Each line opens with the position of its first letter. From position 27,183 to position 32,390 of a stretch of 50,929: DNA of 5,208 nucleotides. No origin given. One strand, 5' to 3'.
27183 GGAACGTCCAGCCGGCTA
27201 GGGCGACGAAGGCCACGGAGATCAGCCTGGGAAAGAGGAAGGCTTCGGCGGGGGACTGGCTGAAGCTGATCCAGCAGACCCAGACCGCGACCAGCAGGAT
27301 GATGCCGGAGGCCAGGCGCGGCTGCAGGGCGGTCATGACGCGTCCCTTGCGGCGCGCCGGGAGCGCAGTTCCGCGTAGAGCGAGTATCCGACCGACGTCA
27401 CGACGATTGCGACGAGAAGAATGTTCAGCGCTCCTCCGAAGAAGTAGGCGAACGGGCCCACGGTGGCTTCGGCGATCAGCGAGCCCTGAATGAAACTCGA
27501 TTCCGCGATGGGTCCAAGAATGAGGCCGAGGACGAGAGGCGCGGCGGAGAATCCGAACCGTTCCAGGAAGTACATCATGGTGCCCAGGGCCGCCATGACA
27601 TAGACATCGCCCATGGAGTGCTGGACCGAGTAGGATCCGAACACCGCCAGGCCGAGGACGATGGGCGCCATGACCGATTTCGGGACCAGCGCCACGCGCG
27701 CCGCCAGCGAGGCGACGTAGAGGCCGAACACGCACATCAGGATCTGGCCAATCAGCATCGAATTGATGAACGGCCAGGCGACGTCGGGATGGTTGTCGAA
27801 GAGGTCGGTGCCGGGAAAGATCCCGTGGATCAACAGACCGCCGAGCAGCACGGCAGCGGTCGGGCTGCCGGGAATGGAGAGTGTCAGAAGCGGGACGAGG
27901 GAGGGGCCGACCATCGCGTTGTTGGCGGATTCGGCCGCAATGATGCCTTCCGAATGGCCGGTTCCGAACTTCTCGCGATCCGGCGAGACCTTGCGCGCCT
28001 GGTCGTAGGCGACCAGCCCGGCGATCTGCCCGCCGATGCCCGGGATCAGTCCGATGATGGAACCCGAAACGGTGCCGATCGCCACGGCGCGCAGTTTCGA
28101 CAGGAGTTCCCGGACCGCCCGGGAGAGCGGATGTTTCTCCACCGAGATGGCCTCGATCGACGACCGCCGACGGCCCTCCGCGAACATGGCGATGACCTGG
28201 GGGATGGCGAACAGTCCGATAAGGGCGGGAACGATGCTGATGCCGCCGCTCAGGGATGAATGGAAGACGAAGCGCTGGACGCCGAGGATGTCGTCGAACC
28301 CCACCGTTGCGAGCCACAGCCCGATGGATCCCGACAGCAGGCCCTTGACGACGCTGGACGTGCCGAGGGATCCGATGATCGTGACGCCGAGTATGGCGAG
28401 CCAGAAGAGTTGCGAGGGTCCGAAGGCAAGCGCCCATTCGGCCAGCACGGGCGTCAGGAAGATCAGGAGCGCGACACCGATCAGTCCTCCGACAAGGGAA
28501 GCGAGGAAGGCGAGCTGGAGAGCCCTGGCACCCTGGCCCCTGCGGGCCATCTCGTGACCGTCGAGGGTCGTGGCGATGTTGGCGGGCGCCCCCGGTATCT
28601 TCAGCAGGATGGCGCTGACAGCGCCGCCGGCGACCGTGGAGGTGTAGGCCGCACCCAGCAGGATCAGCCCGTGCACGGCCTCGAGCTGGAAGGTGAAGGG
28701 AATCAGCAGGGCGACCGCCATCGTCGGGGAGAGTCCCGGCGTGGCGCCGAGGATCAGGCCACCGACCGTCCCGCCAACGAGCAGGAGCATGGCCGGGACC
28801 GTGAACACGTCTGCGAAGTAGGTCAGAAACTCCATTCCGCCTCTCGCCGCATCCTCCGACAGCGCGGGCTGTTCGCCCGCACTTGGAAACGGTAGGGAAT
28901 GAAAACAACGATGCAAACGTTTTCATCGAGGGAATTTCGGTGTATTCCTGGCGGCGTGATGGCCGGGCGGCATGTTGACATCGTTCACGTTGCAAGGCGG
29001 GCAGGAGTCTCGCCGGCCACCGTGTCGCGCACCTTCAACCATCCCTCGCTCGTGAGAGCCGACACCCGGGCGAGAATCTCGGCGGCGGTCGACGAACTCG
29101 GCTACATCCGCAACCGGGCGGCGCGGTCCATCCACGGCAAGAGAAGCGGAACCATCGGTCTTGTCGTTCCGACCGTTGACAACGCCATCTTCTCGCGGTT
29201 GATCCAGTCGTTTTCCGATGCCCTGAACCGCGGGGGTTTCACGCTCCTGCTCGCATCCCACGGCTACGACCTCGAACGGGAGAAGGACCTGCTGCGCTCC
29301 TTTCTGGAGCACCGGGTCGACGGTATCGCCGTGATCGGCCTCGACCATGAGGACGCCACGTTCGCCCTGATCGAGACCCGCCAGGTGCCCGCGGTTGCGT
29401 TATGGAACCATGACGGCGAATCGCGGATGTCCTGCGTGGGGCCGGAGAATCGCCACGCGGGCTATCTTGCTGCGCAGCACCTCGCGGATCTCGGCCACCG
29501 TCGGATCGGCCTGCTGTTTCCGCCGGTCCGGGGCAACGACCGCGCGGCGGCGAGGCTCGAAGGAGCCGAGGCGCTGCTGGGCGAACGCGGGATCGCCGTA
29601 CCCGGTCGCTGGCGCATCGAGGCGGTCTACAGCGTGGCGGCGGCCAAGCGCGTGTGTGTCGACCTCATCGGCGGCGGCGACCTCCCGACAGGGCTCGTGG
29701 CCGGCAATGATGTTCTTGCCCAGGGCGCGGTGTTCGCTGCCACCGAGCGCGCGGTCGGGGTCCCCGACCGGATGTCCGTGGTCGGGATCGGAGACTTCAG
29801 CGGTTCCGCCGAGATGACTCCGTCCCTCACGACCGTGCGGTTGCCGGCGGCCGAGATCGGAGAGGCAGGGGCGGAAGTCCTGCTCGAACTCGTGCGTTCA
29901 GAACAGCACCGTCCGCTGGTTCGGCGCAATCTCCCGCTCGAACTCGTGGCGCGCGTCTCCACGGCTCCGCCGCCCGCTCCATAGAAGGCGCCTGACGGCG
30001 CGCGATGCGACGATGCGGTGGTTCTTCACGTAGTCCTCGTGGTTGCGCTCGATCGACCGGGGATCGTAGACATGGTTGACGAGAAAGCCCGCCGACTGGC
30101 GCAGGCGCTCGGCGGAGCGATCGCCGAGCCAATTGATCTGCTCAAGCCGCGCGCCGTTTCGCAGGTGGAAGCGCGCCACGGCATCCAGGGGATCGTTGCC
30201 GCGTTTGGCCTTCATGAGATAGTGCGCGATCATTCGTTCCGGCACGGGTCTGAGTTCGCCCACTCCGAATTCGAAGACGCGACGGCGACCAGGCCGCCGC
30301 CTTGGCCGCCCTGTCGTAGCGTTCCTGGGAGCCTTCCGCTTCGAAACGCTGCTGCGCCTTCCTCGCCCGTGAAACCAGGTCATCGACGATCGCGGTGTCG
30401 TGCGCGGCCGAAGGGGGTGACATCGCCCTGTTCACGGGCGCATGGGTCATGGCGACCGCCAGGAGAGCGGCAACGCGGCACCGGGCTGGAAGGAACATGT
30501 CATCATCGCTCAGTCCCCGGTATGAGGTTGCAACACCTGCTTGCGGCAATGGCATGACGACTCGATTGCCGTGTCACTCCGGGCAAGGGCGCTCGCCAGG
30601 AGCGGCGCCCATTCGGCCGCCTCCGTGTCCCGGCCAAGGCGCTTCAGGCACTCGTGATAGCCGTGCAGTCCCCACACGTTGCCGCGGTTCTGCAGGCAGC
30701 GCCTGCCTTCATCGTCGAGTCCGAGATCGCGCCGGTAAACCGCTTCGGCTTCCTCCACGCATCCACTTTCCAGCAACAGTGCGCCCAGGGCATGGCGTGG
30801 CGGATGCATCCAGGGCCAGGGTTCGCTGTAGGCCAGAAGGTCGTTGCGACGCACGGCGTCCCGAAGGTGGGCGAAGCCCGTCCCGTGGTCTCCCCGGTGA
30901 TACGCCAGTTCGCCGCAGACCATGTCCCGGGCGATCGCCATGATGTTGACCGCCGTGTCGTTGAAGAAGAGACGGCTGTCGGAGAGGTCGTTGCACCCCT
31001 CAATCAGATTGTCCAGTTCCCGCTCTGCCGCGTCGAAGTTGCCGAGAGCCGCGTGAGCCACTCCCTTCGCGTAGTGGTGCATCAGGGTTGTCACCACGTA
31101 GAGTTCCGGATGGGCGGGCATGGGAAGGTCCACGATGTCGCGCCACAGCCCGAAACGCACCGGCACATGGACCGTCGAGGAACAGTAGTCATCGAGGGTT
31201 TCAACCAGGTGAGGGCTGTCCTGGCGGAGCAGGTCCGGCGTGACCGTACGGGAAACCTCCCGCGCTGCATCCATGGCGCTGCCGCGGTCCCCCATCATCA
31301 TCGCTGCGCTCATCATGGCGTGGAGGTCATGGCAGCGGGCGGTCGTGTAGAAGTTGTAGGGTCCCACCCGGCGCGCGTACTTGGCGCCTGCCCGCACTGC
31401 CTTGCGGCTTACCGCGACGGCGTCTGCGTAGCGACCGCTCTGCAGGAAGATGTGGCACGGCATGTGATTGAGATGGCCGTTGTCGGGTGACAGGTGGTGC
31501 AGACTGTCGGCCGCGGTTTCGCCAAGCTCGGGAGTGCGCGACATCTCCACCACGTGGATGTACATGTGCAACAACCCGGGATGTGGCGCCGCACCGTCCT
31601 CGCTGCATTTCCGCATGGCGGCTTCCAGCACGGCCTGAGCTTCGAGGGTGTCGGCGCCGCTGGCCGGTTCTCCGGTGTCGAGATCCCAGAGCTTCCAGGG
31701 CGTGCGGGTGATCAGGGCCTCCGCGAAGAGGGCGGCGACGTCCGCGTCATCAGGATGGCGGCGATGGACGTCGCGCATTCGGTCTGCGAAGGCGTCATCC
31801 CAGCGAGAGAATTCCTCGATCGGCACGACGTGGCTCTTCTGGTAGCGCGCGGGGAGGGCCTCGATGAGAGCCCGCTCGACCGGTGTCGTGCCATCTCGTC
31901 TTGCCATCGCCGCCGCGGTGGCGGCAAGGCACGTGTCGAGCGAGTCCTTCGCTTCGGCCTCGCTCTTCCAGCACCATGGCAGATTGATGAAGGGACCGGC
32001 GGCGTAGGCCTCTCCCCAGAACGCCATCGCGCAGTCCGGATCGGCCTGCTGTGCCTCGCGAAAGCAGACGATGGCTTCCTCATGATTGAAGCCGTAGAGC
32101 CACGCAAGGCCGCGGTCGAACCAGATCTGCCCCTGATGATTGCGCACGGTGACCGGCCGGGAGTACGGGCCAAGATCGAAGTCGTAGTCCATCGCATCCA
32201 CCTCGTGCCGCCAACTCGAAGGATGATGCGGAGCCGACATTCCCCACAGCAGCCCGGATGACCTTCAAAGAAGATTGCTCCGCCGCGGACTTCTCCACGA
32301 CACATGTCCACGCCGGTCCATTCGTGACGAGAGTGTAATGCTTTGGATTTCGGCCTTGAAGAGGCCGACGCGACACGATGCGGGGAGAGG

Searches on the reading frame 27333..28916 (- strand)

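Call 41: search_protein_families(library=pfam, proteins=[window:27333-28916:-], max_evalue=0.00001)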
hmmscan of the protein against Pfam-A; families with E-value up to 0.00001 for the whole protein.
window:27333-28916:- (527 aa): 1 family
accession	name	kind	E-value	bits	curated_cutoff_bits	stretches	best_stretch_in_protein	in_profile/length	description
PF01970.21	TctA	-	5.5e-134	447.4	28.9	1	44-463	2-423/423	Tripartite tricarboxylate transporter TctA family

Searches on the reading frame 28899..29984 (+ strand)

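Call 41: search_protein_families(library=pfam, proteins=[window:28899-29984:+], max_evalue=0.00001)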
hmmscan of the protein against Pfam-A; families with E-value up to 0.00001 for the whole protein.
window:28899-29984:+ (361 aa): 4 families
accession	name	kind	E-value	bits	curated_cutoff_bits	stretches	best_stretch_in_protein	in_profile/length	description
PF13377.12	Peripla_BP_3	-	7.4e-30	104.7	26.5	1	192-355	1-167/167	Periplasmic binding protein-like domain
PF00532.27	Peripla_BP_1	-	1.3e-18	67.9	22.2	1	84-336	2-265/281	Periplasmic binding proteins and sugar binding domain of LacI family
PF00356.27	LacI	-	2.1e-15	56.7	27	1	30-72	4-46/46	Bacterial regulatory proteins, lacI family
PF13407.12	Peripla_BP_4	-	2.6e-14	53.8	35.1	1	86-329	1-251/258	Periplasmic binding protein domain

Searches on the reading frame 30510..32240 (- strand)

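Call 41: search_protein_families(library=pfam, proteins=[window:30510-32240:-], max_evalue=0.00001)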
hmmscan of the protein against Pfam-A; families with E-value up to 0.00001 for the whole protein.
window:30510-32240:- (576 aa): 3 families
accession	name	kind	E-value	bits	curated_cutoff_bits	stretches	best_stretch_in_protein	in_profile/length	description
PF07719.23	TPR_2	-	1.8e-09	37.4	27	0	39-70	3-34/34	Tetratricopeptide repeat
PF00515.34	TPR_1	-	3.7e-08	33.3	27.8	0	39-70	3-34/34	Tetratricopeptide repeat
PF13181.12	TPR_8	-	1.2e-06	28.7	25.7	0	48-70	12-34/34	Tetratricopeptide repeat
